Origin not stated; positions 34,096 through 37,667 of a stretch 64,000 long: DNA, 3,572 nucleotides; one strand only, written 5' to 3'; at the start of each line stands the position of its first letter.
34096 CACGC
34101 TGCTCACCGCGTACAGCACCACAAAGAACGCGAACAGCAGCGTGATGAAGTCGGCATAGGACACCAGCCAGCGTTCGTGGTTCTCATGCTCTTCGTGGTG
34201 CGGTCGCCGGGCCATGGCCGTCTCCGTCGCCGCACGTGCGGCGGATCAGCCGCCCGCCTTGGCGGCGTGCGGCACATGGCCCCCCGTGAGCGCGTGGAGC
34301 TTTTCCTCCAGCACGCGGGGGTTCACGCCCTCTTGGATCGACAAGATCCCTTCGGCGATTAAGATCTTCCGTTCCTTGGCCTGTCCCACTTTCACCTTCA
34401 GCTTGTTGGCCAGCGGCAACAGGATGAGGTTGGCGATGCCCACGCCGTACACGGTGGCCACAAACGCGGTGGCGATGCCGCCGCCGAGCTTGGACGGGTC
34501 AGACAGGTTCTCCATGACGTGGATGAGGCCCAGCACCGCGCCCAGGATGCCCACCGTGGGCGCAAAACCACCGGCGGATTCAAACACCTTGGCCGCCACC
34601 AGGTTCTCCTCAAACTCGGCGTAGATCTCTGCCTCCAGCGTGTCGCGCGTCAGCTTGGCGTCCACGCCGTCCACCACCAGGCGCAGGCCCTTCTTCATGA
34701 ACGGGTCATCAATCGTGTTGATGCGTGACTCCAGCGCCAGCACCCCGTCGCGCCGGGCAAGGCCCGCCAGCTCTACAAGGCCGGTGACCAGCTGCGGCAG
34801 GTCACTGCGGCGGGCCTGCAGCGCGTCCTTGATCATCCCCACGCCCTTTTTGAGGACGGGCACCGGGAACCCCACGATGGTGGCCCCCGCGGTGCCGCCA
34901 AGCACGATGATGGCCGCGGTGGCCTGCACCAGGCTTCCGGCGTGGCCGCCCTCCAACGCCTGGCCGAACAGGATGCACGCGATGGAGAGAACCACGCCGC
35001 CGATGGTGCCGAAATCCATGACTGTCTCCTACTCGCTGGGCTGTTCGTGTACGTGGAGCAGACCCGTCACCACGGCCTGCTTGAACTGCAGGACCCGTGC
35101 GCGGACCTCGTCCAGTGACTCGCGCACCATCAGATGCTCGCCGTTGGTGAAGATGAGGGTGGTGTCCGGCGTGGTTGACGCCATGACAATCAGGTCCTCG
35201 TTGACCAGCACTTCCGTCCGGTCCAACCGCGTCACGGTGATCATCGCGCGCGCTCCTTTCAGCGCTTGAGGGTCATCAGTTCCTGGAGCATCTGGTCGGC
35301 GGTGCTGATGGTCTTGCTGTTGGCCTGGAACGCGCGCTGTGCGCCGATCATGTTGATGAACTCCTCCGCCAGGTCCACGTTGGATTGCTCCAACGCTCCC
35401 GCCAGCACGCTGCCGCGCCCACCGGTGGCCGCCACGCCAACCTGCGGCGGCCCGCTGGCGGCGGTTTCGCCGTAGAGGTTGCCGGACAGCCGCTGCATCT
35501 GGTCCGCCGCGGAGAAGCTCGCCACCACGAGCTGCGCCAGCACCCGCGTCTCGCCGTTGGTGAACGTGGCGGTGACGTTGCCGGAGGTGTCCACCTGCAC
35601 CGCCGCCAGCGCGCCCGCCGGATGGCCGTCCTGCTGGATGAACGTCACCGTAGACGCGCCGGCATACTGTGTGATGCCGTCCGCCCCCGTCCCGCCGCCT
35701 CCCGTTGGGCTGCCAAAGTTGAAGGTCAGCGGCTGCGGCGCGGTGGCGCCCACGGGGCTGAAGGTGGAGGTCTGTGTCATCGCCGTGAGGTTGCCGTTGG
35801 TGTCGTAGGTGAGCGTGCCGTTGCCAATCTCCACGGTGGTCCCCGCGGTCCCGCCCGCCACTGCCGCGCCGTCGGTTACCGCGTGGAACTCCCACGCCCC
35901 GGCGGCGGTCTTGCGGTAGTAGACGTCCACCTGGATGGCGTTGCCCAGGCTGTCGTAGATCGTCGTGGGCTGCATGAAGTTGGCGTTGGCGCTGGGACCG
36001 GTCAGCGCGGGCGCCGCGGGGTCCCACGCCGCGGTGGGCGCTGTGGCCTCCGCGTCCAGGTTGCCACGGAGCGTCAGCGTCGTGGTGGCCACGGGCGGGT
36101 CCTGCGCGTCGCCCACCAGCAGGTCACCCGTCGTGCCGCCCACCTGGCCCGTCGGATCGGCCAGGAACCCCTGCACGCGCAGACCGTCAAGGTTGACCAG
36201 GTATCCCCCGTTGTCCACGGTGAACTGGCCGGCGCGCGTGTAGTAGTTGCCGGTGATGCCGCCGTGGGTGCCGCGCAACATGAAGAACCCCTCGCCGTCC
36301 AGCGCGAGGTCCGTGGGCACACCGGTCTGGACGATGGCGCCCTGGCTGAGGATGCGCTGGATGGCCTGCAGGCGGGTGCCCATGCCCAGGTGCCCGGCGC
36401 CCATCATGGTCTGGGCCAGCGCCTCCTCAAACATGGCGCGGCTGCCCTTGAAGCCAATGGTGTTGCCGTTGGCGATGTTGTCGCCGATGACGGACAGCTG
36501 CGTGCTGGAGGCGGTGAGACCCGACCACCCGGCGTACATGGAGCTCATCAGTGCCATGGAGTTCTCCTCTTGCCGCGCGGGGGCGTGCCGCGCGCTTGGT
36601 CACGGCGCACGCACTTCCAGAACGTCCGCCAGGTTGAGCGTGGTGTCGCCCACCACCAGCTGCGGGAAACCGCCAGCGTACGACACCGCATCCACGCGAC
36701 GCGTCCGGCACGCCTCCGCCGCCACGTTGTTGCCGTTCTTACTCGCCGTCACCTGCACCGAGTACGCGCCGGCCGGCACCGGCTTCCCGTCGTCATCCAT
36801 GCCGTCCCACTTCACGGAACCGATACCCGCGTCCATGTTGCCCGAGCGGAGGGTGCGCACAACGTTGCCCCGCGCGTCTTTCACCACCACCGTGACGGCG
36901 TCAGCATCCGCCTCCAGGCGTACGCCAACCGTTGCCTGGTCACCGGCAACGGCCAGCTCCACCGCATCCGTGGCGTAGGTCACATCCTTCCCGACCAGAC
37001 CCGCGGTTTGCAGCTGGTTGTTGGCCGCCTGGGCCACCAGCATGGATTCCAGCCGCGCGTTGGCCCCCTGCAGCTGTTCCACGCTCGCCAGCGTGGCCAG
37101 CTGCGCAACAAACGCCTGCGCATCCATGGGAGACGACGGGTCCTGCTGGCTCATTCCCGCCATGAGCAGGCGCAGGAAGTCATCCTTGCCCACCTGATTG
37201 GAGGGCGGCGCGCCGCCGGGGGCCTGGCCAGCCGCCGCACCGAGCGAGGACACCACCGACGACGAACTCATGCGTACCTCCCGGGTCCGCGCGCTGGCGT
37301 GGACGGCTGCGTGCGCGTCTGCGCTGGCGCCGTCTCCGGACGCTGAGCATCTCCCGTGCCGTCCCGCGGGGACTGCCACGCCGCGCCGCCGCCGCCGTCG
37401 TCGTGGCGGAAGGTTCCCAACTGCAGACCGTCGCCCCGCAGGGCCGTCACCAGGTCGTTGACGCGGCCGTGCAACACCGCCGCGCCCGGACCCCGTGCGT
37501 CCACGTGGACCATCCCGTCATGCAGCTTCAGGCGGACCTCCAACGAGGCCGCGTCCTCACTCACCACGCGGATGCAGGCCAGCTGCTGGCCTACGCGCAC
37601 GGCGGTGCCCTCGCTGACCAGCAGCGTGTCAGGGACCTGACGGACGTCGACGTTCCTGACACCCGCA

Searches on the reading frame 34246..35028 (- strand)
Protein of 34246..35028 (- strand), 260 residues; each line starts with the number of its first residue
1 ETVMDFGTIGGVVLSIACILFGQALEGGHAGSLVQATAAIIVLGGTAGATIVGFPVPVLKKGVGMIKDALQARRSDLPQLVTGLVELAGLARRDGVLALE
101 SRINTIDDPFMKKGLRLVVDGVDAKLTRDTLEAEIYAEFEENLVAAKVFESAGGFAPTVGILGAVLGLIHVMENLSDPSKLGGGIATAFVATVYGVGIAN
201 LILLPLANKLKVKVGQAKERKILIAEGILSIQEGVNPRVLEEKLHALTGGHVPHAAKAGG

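Call 25: search_protein_families(library=pfam, proteins=[window:34246-35028:-], max_evalue=0.0001)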
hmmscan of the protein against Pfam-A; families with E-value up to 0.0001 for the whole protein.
window:34246-35028:- (260 aa): 2 families
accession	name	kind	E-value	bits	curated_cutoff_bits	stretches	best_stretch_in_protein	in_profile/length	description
PF01618.21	MotA_ExbB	-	1.4e-31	109.3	22.9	1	104-217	3-121/127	MotA/TolQ/ExbB proton channel family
PF20560.3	MotA_N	-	7.7e-09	36.1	27.3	1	10-95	2-91/91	Motility protein A N-terminal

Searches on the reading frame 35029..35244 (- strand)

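Call 77: search_protein_families(library=pfam, proteins=[window:35029-35244:-], max_evalue=0.01)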
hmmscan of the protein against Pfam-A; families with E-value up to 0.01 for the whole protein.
window:35029-35244:- (71 aa): 1 family
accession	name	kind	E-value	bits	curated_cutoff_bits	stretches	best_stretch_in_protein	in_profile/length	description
PF06289.16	FlbD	-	8.3e-20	70.6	24.7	1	1-58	1-58/59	Flagellar and Swarming motility proteins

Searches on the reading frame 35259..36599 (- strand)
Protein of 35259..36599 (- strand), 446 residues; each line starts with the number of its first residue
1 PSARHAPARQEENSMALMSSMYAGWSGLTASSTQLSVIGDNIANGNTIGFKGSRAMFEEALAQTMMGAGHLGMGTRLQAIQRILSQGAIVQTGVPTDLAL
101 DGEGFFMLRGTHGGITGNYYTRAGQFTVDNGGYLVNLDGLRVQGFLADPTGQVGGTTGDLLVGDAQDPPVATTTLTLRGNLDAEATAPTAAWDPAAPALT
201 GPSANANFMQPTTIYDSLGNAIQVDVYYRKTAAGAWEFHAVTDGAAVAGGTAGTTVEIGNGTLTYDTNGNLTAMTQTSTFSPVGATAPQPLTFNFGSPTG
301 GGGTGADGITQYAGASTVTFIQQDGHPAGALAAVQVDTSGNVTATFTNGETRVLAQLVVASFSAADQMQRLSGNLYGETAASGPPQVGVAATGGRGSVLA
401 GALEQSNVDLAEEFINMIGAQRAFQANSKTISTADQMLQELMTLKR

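Call 25: search_protein_families(library=pfam, proteins=[window:35259-36599:-], max_evalue=0.0001)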
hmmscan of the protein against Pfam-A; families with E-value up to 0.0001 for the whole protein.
window:35259-36599:- (446 aa): 4 families
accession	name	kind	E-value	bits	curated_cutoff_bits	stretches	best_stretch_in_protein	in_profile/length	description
PF07559.19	FlgE_D2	-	2.3e-22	80.5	22.7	1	180-326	1-142/142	Flagellar basal body protein FlaE D2 domain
PF06429.18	Flg_bbr_C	-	1.7e-19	69.5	23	1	400-444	2-46/46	Flagellar basal body rod FlgEFG protein C-terminal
PF22692.1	LlgE_F_G_D1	-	2.2e-09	37.8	27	1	99-144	1-43/64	Flagellar hook protein FlgE/F/G D1 domain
PF00460.25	Flg_bb_rod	-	1.7e-07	31.5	20.7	1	21-51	1-31/31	Flagella basal body rod protein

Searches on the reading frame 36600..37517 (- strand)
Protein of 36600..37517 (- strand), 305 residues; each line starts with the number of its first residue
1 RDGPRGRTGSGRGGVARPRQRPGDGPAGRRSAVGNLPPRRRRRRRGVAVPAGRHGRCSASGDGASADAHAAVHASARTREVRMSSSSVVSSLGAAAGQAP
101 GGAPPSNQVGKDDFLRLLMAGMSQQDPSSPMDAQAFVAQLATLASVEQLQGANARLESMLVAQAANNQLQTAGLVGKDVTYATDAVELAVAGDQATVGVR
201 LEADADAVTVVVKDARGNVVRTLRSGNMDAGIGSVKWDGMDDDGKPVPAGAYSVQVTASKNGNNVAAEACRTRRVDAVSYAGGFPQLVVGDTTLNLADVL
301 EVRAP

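Call 25: search_protein_families(library=pfam, proteins=[window:36600-37517:-], max_evalue=0.0001)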
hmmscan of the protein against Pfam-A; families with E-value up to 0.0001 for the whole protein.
window:36600-37517:- (305 aa): 3 families
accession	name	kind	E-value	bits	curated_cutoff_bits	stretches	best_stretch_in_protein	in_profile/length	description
PF13860.13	FlgD_ig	-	1.6e-21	76.5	27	1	192-261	9-78/79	FlgD Ig-like domain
PF03963.19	FlgD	-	1.7e-17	63.8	27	1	97-157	14-74/75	Flagellar hook capping protein - N-terminal region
PF13861.12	FLgD_tudor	-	5.2e-09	36.6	26.9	1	166-299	1-57/58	FlgD Tudor-like domain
